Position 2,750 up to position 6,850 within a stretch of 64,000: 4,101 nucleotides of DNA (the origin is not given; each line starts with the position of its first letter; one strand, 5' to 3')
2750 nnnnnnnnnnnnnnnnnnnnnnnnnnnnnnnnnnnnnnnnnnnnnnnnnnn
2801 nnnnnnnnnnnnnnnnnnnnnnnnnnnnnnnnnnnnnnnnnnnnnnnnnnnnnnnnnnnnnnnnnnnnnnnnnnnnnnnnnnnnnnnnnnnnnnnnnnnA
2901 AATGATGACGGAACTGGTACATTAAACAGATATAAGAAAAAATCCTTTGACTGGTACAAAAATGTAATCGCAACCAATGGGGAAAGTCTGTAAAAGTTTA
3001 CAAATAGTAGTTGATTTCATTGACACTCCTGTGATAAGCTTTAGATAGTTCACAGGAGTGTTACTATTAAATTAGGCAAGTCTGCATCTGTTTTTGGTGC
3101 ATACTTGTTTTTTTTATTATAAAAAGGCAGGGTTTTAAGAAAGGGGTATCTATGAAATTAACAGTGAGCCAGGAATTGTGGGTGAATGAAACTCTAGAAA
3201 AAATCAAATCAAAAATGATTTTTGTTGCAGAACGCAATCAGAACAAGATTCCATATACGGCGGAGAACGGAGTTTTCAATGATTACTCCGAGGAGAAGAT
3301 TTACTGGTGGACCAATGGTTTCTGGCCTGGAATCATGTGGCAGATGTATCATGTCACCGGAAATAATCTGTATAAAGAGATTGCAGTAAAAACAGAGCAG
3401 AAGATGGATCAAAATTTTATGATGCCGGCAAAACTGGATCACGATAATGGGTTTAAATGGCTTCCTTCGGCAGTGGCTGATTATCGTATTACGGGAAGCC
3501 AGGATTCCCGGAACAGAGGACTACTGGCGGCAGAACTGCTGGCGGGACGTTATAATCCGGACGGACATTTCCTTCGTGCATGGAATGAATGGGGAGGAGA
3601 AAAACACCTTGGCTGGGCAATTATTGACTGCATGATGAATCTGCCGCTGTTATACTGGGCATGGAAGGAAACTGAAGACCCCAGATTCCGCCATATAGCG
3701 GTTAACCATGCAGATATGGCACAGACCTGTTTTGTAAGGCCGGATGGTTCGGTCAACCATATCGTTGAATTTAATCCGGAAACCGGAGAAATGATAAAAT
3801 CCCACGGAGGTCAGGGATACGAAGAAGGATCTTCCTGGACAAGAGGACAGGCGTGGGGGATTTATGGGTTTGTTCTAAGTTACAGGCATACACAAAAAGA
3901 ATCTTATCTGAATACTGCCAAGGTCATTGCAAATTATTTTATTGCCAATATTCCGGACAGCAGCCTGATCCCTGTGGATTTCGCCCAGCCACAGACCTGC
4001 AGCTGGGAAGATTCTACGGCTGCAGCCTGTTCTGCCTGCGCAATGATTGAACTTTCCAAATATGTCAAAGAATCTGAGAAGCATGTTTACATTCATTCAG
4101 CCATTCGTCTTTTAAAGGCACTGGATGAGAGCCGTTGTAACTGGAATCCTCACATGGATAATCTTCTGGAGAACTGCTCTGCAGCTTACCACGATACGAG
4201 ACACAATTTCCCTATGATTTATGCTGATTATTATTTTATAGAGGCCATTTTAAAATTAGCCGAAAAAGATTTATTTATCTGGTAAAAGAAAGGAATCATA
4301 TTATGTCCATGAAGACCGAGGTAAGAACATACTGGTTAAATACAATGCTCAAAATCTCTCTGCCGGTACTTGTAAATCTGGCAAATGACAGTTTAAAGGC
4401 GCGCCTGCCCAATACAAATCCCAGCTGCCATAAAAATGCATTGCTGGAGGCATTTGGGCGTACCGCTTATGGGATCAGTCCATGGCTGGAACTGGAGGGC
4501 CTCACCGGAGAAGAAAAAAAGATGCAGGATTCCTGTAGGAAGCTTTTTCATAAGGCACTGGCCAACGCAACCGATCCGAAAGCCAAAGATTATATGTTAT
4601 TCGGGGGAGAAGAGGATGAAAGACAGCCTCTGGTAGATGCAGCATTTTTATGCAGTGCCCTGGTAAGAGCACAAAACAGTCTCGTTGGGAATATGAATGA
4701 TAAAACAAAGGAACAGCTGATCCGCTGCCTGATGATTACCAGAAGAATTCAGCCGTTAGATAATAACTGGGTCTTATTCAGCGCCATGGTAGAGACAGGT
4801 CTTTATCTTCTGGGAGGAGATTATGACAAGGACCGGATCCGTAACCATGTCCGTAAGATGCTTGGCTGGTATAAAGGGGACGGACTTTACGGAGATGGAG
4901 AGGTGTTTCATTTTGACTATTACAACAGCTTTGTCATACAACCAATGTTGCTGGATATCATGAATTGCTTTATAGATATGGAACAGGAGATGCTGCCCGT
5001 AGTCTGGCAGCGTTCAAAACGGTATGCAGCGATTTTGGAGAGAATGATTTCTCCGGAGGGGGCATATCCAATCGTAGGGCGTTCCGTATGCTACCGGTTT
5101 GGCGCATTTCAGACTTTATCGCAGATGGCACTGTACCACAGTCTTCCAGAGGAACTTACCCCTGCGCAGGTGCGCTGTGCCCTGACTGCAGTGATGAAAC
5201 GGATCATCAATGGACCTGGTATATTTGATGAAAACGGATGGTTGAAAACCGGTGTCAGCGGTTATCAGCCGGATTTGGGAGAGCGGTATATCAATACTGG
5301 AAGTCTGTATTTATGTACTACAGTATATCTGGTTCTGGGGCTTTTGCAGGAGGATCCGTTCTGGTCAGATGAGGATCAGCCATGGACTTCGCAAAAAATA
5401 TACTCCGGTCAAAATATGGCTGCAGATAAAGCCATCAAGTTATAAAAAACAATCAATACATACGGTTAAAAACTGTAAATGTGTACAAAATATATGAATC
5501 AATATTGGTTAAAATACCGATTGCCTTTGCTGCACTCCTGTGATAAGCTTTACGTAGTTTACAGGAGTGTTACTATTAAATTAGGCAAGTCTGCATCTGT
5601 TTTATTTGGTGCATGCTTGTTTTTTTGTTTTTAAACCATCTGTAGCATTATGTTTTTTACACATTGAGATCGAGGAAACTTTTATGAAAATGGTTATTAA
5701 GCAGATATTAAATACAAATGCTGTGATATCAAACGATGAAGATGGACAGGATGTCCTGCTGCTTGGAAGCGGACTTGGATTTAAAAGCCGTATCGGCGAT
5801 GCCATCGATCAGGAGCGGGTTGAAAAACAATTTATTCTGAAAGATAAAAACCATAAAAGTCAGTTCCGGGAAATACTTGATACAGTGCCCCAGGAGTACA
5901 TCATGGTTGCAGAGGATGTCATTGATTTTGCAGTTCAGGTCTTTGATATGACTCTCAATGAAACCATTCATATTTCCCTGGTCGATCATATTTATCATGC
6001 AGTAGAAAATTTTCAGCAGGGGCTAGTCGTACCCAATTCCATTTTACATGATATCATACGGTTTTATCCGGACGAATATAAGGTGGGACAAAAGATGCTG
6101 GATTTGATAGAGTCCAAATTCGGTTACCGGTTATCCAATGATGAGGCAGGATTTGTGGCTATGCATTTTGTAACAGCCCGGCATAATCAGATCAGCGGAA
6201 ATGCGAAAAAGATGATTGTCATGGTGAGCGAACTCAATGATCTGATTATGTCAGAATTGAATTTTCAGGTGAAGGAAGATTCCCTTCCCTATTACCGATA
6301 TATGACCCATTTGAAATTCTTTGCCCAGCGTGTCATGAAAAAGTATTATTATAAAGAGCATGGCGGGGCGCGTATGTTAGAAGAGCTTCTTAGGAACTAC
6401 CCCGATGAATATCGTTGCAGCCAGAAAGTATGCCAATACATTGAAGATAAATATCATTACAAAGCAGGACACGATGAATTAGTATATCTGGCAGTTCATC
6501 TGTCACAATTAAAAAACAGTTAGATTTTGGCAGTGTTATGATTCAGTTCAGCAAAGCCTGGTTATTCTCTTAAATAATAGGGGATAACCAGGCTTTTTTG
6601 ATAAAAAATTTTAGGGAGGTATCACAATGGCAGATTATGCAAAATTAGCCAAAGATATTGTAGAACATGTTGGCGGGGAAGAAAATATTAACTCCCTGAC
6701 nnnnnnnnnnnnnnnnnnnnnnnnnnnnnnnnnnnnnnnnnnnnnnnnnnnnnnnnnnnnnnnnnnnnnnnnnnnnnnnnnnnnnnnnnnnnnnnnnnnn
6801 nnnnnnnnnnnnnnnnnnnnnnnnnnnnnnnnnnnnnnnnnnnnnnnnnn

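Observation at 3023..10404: Beta-glucuronidase (GusA) embedded in a Bgl-type PTS operon under BglG/RAT antitermination, with a co-regulated GH88 + DUF2264 operon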

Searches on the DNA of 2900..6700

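Call 109: search_rna_families(source=window, start=2900, end=6700, threshold=evalue, max_evalue=1)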
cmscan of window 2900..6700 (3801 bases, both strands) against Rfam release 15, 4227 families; matches with E-value up to 1: 3.
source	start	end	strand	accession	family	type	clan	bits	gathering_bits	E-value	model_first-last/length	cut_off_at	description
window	6511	6629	+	RF02526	SSRC34_1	Gene; sRNA;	-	28.2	64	0.44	1-128/128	no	Streptococcus sRNA SSRC34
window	6524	6602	+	RF00042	CopA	Gene; antisense;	-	25.3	60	0.2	1-92/92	no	CopA-like RNA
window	3012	3074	+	RF02261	MAT2A_B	Cis-reg;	-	22.9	45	0.25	1-64/64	no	MAT2A 3'UTR stem loop B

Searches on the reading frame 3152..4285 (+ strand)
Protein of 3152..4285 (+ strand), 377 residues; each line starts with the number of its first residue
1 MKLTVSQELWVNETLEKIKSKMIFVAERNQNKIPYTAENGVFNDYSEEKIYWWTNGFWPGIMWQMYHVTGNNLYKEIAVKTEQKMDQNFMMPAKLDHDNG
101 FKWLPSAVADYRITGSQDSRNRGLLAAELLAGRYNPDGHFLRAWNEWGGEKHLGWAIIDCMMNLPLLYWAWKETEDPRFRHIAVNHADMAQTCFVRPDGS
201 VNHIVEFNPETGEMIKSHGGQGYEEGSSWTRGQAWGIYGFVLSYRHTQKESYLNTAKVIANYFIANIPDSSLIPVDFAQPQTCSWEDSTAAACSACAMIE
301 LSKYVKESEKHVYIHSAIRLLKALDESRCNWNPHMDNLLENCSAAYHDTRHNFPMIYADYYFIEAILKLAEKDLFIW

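Call 3: search_protein_families(library=pfam, proteins=[window:3152-4285:+])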
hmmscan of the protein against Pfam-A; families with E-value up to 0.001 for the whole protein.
window:3152-4285:+ (377 aa): 3 families
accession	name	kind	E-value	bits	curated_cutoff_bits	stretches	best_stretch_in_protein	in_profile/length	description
PF07470.19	Glyco_hydro_88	-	1.8e-10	40.8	26.6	1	27-248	3-218/352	Glycosyl Hydrolase Family 88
PF01532.26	Glyco_hydro_47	-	0.00045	19.8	22.9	0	239-340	86-193/455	Glycosyl hydrolase family 47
PF03663.20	Glyco_hydro_76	-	0.00072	19.6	25.9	0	40-113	23-102/366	Glycosyl hydrolase family 76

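Call 4: search_protein_families(library=ncbifam, proteins=[window:3152-4285:+])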
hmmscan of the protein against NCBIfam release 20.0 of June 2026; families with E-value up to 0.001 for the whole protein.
window:3152-4285:+ (377 aa): 0 families

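Call 20: search_solved_structures(query=window:3152-4285:+, max_evalue=1, show_alignments=1)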
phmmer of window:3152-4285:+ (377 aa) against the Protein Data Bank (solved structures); distinct sequences matched with E-value up to 1: 14.
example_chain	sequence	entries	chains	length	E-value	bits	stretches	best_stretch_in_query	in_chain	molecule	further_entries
1vd5_A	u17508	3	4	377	1.9e-63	218.2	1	43-370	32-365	unsaturated glucuronyl hydrolase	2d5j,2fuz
2ahf_A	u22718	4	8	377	2.2e-63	218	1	43-370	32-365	unsaturated glucuronyl hydrolase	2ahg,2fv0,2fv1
2zzr_A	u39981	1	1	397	4.4e-56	193.9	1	43-370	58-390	Unsaturated glucuronyl hydrolase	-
3anj_A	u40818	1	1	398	4.5e-56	193.9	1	43-370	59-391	Putative uncharacterized protein gbs1889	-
3vxd_A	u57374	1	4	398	6e-56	193.5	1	43-370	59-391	Putative uncharacterized protein gbs1889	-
3wux_A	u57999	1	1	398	6.7e-56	193.4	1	43-370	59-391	Unsaturated chondroitin disaccharide hydrolase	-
3ani_A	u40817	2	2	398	2.5e-55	191.5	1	43-370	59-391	Putative uncharacterized protein gbs1889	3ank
3wiw_A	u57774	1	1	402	1.6e-39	139.5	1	53-371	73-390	Glycosyl hydrolase family 88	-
9r4o_A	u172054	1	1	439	0.0085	18.5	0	185-288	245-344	Uncharacterized protein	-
9r4p_A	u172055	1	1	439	0.011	18.2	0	185-288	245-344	CtGH76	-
9r4k_A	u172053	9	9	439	0.017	17.5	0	185-288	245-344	Chains: A | Uncharacterized protein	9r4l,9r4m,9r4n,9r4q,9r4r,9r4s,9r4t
9lfq_B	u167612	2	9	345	0.39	13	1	21-161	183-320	AprG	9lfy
9c95_A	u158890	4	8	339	0.51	12.7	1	21-161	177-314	AprG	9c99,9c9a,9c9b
9lfi_A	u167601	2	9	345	0.53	12.6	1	21-161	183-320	AprG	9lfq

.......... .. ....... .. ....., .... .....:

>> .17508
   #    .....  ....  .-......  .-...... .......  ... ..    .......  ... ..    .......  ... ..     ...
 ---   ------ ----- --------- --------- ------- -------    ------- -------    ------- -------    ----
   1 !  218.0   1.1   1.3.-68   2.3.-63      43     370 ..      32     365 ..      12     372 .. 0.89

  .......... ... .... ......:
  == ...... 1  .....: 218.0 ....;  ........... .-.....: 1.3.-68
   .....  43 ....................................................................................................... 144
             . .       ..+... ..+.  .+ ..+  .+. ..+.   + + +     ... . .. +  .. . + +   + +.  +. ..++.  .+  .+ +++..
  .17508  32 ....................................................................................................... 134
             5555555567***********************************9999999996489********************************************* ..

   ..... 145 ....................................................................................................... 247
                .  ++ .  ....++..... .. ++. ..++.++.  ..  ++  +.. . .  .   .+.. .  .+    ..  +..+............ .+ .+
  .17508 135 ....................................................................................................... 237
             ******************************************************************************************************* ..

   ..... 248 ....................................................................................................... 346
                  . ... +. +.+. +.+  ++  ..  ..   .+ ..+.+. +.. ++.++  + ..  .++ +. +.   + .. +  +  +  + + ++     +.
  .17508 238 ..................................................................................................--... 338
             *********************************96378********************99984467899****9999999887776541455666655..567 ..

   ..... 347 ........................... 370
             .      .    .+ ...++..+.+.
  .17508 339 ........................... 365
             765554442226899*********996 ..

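Call 95: search_solved_structures(query=window:3152-4285:+, max_evalue=1e-30, show_alignments=4)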
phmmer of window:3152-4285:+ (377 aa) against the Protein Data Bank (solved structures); distinct sequences matched with E-value up to 1e-30: 8.
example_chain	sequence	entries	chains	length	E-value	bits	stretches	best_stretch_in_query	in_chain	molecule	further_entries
1vd5_A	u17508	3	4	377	1.9e-63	218.2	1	43-370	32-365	unsaturated glucuronyl hydrolase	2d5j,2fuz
2ahf_A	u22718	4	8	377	2.2e-63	218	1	43-370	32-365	unsaturated glucuronyl hydrolase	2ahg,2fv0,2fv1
2zzr_A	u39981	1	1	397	4.4e-56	193.9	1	43-370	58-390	Unsaturated glucuronyl hydrolase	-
3anj_A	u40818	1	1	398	4.5e-56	193.9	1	43-370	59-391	Putative uncharacterized protein gbs1889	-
3vxd_A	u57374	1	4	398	6e-56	193.5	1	43-370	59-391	Putative uncharacterized protein gbs1889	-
3wux_A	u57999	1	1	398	6.7e-56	193.4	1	43-370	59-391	Unsaturated chondroitin disaccharide hydrolase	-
3ani_A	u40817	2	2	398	2.5e-55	191.5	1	43-370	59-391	Putative uncharacterized protein gbs1889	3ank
3wiw_A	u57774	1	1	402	1.6e-39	139.5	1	53-371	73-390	Glycosyl hydrolase family 88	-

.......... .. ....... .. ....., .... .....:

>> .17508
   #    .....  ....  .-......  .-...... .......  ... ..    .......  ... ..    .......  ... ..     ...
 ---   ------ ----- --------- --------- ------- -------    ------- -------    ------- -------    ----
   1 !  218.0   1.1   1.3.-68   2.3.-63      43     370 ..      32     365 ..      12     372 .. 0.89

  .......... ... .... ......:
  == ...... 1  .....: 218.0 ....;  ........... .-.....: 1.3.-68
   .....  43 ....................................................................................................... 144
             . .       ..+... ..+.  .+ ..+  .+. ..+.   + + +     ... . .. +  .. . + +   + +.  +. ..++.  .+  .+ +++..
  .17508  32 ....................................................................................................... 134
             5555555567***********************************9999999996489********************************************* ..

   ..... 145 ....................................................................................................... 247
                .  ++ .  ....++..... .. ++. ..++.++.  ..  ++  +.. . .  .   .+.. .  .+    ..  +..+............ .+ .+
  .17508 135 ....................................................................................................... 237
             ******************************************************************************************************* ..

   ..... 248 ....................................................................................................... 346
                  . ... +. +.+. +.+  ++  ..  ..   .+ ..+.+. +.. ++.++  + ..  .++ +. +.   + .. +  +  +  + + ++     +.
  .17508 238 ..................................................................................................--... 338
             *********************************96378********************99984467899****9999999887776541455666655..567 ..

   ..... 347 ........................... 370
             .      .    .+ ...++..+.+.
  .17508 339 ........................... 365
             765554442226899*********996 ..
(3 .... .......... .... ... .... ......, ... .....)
